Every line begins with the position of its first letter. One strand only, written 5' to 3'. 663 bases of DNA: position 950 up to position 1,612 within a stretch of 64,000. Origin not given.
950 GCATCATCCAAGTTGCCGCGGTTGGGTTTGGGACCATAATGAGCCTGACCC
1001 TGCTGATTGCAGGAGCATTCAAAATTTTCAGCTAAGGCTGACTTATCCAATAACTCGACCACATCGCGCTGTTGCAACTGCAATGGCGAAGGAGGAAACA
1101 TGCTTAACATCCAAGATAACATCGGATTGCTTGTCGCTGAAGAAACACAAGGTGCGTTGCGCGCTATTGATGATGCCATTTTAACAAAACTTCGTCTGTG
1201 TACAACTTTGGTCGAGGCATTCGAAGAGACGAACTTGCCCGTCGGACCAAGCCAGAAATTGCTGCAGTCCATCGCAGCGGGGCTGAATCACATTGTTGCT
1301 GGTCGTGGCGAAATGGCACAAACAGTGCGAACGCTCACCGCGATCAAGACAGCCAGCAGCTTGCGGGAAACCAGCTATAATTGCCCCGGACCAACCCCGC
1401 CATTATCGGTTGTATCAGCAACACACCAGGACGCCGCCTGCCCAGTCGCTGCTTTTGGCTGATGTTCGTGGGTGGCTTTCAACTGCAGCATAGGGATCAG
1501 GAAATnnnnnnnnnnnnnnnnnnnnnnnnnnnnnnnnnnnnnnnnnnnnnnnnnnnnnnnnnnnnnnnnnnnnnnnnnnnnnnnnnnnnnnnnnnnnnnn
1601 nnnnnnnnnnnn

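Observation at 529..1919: Three-gene module (membrane-anchored LuxR, Cys-Pro-tailed small protein, small membrane protein): candidate peptide-signalling system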

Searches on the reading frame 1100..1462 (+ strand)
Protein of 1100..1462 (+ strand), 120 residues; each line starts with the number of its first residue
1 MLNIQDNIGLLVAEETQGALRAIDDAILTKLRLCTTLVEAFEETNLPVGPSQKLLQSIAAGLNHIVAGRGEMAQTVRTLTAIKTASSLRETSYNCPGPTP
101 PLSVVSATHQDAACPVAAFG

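Call 4: search_protein_families(library=pfam, proteins=[window:1100-1462:+], max_evalue=0.1)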
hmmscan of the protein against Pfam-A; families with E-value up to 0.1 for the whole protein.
window:1100-1462:+ (120 aa): 0 families

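Call 5: search_protein_families(library=ncbifam, proteins=[window:1100-1462:+], max_evalue=0.1)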
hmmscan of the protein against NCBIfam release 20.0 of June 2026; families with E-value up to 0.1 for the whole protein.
window:1100-1462:+ (120 aa): 0 families

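Call 8: find_homologous_proteins(query=window:1100-1462:+, max_evalue=0.01)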
Query window:1100-1462:+ (120 aa): 88 proteins with E <= 0.01 among 96 candidates.
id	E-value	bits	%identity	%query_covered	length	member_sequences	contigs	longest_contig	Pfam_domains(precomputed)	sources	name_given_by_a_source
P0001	1.5e-69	249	98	100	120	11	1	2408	-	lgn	-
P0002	1.6e-58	214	86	100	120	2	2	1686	-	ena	-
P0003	4.7e-57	209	85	100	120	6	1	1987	-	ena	-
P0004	1.6e-55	204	83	100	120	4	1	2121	-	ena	-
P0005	1.0e-54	201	82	100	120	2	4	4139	-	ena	-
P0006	1.3e-54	201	81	100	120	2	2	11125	-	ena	-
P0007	7.8e-54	199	79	100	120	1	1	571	-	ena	-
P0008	3.4e-53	196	80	100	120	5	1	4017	-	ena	-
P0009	7.6e-53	195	81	99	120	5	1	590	-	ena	-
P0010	8.7e-53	195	78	100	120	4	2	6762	-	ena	-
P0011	9.0e-53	195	78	100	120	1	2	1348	-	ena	-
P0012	1.0e-51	192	80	99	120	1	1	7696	-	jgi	jgi:hypothetical protein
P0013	3.2e-51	190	76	100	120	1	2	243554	-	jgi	jgi:hypothetical protein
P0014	4.2e-51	190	78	100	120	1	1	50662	-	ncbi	-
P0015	6.8e-51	189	76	100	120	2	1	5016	-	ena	-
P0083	1.0e-27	114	57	80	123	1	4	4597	-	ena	-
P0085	1.1e-25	108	56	83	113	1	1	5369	-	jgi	jgi:hypothetical protein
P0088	2.3e-25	107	57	80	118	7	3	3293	-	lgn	-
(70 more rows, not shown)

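Call 15: find_encoding_contigs(protein=P0085, flank=10000, max_places=3)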
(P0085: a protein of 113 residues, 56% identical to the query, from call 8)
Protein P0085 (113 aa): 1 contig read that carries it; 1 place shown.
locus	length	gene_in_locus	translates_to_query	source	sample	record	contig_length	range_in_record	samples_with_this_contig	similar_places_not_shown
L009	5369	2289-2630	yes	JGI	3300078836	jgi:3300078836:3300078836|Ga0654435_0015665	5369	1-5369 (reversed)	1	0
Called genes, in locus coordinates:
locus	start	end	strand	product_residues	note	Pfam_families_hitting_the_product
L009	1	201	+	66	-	?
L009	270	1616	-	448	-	PF06965:Na_H_antiport_1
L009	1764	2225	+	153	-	PF08281:Sigma70_r4_2, PF00196:GerE, PF04545:Sigma70_r4 (weak)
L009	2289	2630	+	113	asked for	-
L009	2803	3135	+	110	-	-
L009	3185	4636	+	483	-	PF13641:Glyco_tranf_2_3, PF13632:Glyco_trans_2_3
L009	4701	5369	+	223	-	?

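Call 16: find_encoding_contigs(protein=P0083, flank=10000, max_places=3)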
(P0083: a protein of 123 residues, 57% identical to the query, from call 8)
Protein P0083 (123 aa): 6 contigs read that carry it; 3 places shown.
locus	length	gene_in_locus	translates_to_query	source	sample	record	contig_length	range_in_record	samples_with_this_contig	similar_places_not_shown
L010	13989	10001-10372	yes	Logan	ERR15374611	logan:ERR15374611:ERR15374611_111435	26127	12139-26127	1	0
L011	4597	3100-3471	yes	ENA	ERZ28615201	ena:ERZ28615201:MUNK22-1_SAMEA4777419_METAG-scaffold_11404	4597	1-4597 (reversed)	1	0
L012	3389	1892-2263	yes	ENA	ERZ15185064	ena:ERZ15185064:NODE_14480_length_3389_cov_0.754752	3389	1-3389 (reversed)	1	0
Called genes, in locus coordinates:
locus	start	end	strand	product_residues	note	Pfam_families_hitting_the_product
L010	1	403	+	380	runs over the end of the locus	-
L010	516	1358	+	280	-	PF00581:Rhodanese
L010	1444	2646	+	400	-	PF01053:Cys_Met_Meta_PP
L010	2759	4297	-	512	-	PF20703:nSTAND1 (faint), PF00005:ABC_tran, PF13304:AAA_21 (faint), PF13481:AAA_25 (faint), PF13555:AAA_29 (faint), PF00005:ABC_tran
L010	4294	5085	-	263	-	PF00528:BPD_transp_1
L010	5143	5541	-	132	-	PF13366:PDDEXK_3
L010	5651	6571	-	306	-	PF19300:BPD_transp_1_N (weak), PF00528:BPD_transp_1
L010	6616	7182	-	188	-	PF01169:GDT1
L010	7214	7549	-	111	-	-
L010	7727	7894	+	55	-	PF00471:Ribosomal_L33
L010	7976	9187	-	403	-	PF06965:Na_H_antiport_1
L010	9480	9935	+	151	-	PF13384:HTH_23 (faint), PF00196:GerE, PF04545:Sigma70_r4 (weak), PF08281:Sigma70_r4_2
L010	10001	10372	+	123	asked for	-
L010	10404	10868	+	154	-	-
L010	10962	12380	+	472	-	PF13641:Glyco_tranf_2_3, PF13632:Glyco_trans_2_3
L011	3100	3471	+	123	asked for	-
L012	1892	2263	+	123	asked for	-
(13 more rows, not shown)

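Call 17: find_encoding_contigs(protein=P0088, flank=10000, max_places=3)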
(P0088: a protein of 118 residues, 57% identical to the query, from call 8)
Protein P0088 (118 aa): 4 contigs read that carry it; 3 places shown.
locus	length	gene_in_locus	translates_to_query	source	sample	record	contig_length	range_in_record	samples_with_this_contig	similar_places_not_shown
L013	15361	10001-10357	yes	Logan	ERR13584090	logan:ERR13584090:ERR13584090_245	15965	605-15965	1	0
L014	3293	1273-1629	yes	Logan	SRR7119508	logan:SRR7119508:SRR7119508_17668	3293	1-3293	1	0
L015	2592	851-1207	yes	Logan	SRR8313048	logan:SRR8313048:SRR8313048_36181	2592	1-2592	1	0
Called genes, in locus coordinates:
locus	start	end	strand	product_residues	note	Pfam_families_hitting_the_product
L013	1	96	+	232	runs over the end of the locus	?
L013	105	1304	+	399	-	PF01053:Cys_Met_Meta_PP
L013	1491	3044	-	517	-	PF00005:ABC_tran, PF13304:AAA_21 (faint), PF09818:ABC_ATPase (faint), PF00005:ABC_tran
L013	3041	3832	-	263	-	PF00528:BPD_transp_1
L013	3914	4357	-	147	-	PF13366:PDDEXK_3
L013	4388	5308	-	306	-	PF00528:BPD_transp_1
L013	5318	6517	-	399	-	PF06441:EHN, PF00561:Abhydrolase_1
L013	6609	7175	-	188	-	PF01169:GDT1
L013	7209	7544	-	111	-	-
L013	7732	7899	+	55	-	PF00471:Ribosomal_L33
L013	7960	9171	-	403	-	PF06965:Na_H_antiport_1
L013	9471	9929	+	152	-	PF04545:Sigma70_r4 (weak), PF08281:Sigma70_r4_2, PF00196:GerE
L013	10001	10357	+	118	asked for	-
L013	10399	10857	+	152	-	-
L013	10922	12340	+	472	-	PF13641:Glyco_tranf_2_3, PF13632:Glyco_trans_2_3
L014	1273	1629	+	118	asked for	-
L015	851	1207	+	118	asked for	-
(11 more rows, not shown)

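Call 27: predict_structure(alignment_id=A3)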
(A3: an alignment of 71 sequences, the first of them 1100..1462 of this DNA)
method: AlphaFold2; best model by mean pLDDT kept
length: 120 residues; sequences in the alignment: 71
mean_pLDDT: 73.6   pTM: 0.54
mean pLDDT of the five models: 73.6, 72.6, 72.2, 70.9, 68.9
residues with pLDDT >= 90: 43; 70-90: 35; 50-70: 12; < 50: 30
segments of 3 or more residues with pLDDT < 50: 1-3, 94-120
pLDDT, mean of each block of 10 residues (from residue 1): 59 87 95 93 81 91 95 88 69 48 38 40
secondary structure, 60 per line:
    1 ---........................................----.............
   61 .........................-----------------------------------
elements in order: H4-43 H48-85
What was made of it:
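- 1100..1462 (+): g2: 120-aa cytoplasmic helical-hairpin protein. Conserved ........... motif (1355-1387; Cys95 codon at 1382-1384); disordered tail (1388-1459) ending in -FG. AF2 model (call 27).
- Checked: g2: 120 aa. The AF2 model has two long helices (4-43 and 48-85) and a disordered tail from residue 94 to 120 (call 27).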

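Call 31: fold_search(model_id=the predicted structure, library=pdb)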
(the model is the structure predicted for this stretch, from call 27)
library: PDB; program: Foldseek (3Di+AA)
matches with E <= 10: 339; with E <= 0.001: 0
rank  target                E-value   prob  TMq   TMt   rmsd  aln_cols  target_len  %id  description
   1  2ic6_B                6.2e-01  0.96  0.52  0.77   2.8        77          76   19  The Coiled-coil Domain (residues 1-75) Structure of the Sin Nombre Virus Nucleocapsid Protein (released 2007-02-27)
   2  8sbj_B                8.0e-01  0.96  0.54  0.26   2.7        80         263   15  Co-structure Phosphatidylinositol 4,5-bisphosphate 3-kinase catalytic subunit alpha isoform complexed with brain penet (released 2023-07-19)
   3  2k48_MODEL_1_A        8.5e-01  0.91  0.53  0.59   2.4        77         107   19  NMR Structure of the N-terminal Coiled Coil Domain of the Andes Hantavirus Nucleocapsid Protein (released 2008-08-05)
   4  4waf_B                9.1e-01  0.44  0.36  0.21   5.0        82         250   11  Crystal Structure of a novel tetrahydropyrazolo[1,5-a]pyrazine in an engineered PI3K alpha (released 2014-12-31)
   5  2ic9_A                9.7e-01  0.90  0.49  0.75   2.5        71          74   21  The Coiled-coil Domain (residues 1-93) Structure of the Sin Nombre Virus Nucleocapsid Protein (released 2007-02-27)
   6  4jps_B                9.7e-01  0.90  0.51  0.28   3.9        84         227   12  Co-crystal Structures of the Lipid Kinase PI3K alpha with Pan and Isoform Selective Inhibitors (released 2014-04-02)
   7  3hhm_B                9.7e-01  0.47  0.37  0.21   4.9        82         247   11  Crystal structure of p110alpha H1047R mutant in complex with niSH2 of p85alpha and the drug wortmannin (released 2009-09-29)
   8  5fwl_E                9.7e-01  0.28  0.33  0.19  12.4       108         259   10  Atomic cryoEM structure of Hsp90-Cdc37-Cdk4 complex (released 2016-07-06)
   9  9g0d_B                1.1e+00  0.90  0.55  0.47   3.3        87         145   21  Structure of human Mical1 bMERB_V978A domain:Rab10 complex. (released 2025-07-02)
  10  4l1b_B                1.1e+00  0.89  0.51  0.23   3.9        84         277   12  Crystal Structure of p110alpha complexed with niSH2 of p85alpha (released 2014-01-01)
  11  8am0_B                1.1e+00  0.38  0.37  0.21   5.0        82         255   11  Crystal structure of human T1061E PI3Kalpha in complex with its regulatory subunit and the inhibitor GDC-0077 (Inavoli (released 2023-12-13)
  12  4a55_B                1.2e+00  0.35  0.36  0.32   5.0        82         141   11  Crystal structure of p110alpha in complex with iSH2 of p85alpha and the inhibitor PIK-108 (released 2011-12-28)
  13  2ic6_A                1.3e+00  0.84  0.46  0.72   2.7        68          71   22  The Coiled-coil Domain (residues 1-75) Structure of the Sin Nombre Virus Nucleocapsid Protein (released 2007-02-27)
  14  8ts7_B                1.3e+00  0.35  0.35  0.20   5.0        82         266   11  Human PI3K p85alpha/p110alpha (released 2023-11-22)
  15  9x1x                  1.3e+00  0.82  0.48  0.62   2.6        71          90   17  Crystal structure of de novo designed complement C9 mini-inhibitor form 2 (released 2026-02-18)
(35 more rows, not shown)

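Call 33: search_protein_representatives(alignment_id=A3)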
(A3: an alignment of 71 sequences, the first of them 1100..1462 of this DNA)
Query: 71 sequences, 120 profile positions. Proteins with E-value up to 0.001 (for the whole library): 135; up to 1e-10: 82; up to 1e-30: 2. The best 135 are listed.
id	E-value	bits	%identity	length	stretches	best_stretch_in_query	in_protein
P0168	5.0e-52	191.0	-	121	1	1-114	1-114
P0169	2.9e-32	127.2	-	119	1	1-107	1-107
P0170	1.7e-30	121.5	-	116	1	1-107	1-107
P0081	2.2e-30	121.1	-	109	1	37-120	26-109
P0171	1.6e-27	112.0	-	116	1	1-109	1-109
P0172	5.1e-27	110.3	-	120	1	1-109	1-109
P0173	2.5e-26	108.1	-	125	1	2-103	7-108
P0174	2.6e-26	108.0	-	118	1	3-110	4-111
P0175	8.0e-26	106.5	-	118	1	1-110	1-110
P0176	1.1e-25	106.0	-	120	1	1-101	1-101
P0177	1.4e-25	105.7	-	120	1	1-109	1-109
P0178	1.6e-25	105.5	-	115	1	1-101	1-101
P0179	1.3e-24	102.5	-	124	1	1-102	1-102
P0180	5.9e-24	100.4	-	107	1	13-110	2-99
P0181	6.3e-24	100.3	-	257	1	1-108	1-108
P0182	1.6e-23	99.0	-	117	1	1-108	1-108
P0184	2.3e-23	98.5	-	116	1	1-111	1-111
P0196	9.5e-20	86.8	-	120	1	1-103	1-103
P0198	2.3e-19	85.6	-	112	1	4-103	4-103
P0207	1.6e-17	79.7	-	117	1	1-112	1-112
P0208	2.2e-17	79.2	-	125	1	1-111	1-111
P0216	6.8e-16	74.4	-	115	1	1-103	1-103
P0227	2.3e-13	66.3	-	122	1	1-102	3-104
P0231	8.4e-13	64.4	-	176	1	27-98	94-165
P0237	8.7e-12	61.2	-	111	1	3-101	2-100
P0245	4.9e-11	58.7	-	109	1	2-96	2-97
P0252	1.8e-10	56.9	-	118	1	3-107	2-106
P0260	4.2e-09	52.5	-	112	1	1-102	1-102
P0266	4.6e-08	49.1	-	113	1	1-98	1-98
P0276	9.1e-07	45.0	-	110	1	1-99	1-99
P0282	2.4e-06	43.6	-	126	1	10-94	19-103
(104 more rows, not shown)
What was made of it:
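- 1100..1462 (+): 135 clusters in 1.84 billion representatives (call 33).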

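Call 35: find_encoding_contigs(protein=P0181, flank=8000, max_places=3)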
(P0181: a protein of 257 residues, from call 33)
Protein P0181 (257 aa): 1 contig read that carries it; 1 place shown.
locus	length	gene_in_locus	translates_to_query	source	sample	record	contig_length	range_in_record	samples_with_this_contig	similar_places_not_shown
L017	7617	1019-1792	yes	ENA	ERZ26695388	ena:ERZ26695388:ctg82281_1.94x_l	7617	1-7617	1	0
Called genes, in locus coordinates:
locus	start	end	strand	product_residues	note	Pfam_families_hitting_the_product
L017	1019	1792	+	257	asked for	-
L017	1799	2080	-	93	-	PF11455:MazE-like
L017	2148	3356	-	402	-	PF02771:Acyl-CoA_dh_N, PF02770:Acyl-CoA_dh_M, PF00441:Acyl-CoA_dh_1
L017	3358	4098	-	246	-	PF06283:ThuA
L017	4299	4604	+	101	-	-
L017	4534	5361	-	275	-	-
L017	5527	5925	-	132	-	PF01796:OB_ChsH2_C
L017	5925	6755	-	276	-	PF02770:Acyl-CoA_dh_M (weak), PF00441:Acyl-CoA_dh_1, PF08028:Acyl-CoA_dh_2 (weak)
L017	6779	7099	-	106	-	-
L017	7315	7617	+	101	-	?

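Call 37: list_cluster_members(proteins=[P0169, P0171, P0175, P0182, P0198, P0207, P0231, P0245, P0260, P0282])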
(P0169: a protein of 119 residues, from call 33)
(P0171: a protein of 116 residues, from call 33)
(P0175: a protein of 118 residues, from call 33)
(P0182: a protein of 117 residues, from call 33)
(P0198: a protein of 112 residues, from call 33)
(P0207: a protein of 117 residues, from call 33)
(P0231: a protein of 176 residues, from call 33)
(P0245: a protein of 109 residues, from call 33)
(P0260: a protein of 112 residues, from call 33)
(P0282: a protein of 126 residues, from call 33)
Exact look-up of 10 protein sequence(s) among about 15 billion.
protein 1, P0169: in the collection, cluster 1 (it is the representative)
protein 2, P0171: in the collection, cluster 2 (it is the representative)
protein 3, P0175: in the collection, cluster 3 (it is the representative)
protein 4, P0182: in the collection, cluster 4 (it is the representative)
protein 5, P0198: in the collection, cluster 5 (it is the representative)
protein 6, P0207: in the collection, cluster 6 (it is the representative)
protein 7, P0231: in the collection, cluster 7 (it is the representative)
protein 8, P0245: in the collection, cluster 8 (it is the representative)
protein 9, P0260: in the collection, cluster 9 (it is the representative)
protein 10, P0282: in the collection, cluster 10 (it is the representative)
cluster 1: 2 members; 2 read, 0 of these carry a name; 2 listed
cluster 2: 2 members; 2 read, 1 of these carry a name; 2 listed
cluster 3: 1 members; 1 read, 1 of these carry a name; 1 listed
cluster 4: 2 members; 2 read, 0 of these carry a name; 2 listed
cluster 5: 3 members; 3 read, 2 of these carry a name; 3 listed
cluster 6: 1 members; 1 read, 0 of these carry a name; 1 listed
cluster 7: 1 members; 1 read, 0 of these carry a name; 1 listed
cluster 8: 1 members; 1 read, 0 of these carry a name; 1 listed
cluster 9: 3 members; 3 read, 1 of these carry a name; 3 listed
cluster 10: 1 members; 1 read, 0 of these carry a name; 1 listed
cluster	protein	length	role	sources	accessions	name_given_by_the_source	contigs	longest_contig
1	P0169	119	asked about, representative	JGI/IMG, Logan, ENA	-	-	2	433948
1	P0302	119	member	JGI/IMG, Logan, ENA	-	-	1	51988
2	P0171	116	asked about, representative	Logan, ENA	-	-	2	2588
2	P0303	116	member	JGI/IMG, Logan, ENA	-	hypothetical protein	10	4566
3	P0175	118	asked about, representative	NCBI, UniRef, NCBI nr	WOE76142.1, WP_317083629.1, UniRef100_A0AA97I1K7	hypothetical protein [Alterisphingorhabdus coralli] | Uncharacterized protein n=1 Tax=Alterisphingorhabdus coralli TaxID=3071408 ... | hypothetical protein [Parasphingorhabdus sp. SCSIO 66989]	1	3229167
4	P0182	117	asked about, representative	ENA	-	-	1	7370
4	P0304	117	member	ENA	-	-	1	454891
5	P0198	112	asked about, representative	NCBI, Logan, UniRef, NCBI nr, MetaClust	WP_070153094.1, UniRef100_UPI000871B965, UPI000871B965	hypothetical protein [Sphingobium phenoxybenzoativorans] | hypothetical protein n=1 Tax=Sphingobium phenoxybenzoativorans TaxID=1592790 ... | status=active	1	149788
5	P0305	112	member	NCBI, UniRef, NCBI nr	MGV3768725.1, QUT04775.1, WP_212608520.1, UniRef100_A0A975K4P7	MAG: hypothetical protein ACO1NM_01705 [Sphingobium phenoxybenzoativorans] | Uncharacterized protein n=1 Tax=Sphingobium phenoxybenzoativorans TaxID=1592790 ... | hypothetical protein [Sphingobium phenoxybenzoativorans]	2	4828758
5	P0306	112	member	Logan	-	-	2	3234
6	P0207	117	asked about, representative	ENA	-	-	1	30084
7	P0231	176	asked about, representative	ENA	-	-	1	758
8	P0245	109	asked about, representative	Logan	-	-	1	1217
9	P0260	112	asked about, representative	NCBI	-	-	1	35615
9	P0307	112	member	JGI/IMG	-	Fe-S-cluster formation regulator IscX/YfhJ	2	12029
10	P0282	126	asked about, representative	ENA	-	-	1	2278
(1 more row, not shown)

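Call 39: find_encoding_contigs(protein=P0175, flank=7000, max_places=2)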
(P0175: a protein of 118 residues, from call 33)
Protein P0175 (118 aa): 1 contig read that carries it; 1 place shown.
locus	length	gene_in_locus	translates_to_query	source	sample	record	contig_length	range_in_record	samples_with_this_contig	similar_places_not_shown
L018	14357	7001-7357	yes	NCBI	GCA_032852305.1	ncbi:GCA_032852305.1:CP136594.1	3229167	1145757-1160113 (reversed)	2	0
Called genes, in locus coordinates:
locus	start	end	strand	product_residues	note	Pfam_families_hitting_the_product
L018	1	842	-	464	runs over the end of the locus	PF01225:Mur_ligase, PF08245:Mur_ligase_M, PF02875:Mur_ligase_C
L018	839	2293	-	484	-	PF01225:Mur_ligase (weak), PF08245:Mur_ligase_M, PF02875:Mur_ligase_C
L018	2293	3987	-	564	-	PF03717:PBP_dimer, PF00905:Transpeptidase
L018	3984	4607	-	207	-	-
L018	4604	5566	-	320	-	PF01795:Methyltransf_5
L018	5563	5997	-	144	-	-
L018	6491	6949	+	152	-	PF00196:GerE, PF08281:Sigma70_r4_2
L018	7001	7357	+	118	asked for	-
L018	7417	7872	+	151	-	-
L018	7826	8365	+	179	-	PF22381:Staph_reg_Sar_Rot (faint)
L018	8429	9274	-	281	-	PF09822:ABC_transp_aux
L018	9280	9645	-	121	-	-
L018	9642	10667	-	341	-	PF00291:PALP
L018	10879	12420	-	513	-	PF01266:DAO, PF13450:NAD_binding_8 (faint), PF16901:DAO_C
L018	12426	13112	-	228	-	PF03379:CcmB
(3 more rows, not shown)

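Call 40: find_encoding_contigs(protein=P0305, flank=7000, max_places=2)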
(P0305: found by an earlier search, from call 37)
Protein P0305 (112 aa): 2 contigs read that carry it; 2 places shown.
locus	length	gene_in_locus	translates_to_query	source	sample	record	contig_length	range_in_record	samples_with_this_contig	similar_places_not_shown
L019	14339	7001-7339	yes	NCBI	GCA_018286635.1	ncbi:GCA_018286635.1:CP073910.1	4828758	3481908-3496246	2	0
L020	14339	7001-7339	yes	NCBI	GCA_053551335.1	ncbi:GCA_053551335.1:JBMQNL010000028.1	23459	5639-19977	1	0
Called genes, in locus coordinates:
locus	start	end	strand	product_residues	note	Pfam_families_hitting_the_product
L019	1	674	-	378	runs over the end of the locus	PF13393:tRNA-synt_His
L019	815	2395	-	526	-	PF00389:2-Hacid_dh, PF02826:2-Hacid_dh_C, PF19304:PGDH_inter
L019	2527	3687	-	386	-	PF00266:Aminotran_5 (weak)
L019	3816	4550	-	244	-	-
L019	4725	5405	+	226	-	PF06904:Extensin-like_C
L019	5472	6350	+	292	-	PF03641:Lysine_decarbox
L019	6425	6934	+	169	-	PF00196:GerE, PF08281:Sigma70_r4_2 (weak)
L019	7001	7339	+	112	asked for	-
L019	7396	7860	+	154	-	-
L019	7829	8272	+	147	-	PF12802:MarR_2 (weak), PF01047:MarR (weak)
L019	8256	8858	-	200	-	PF00583:Acetyltransf_1 (weak)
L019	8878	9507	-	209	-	PF00034:Cytochrom_C (weak)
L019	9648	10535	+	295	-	PF00800:PDT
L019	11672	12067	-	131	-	-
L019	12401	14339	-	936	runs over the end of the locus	PF02739:5_3_exonuc_N, PF01367:5_3_exonuc, PF01612:DNA_pol_A_exo1, PF00476:DNA_pol_A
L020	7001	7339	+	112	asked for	-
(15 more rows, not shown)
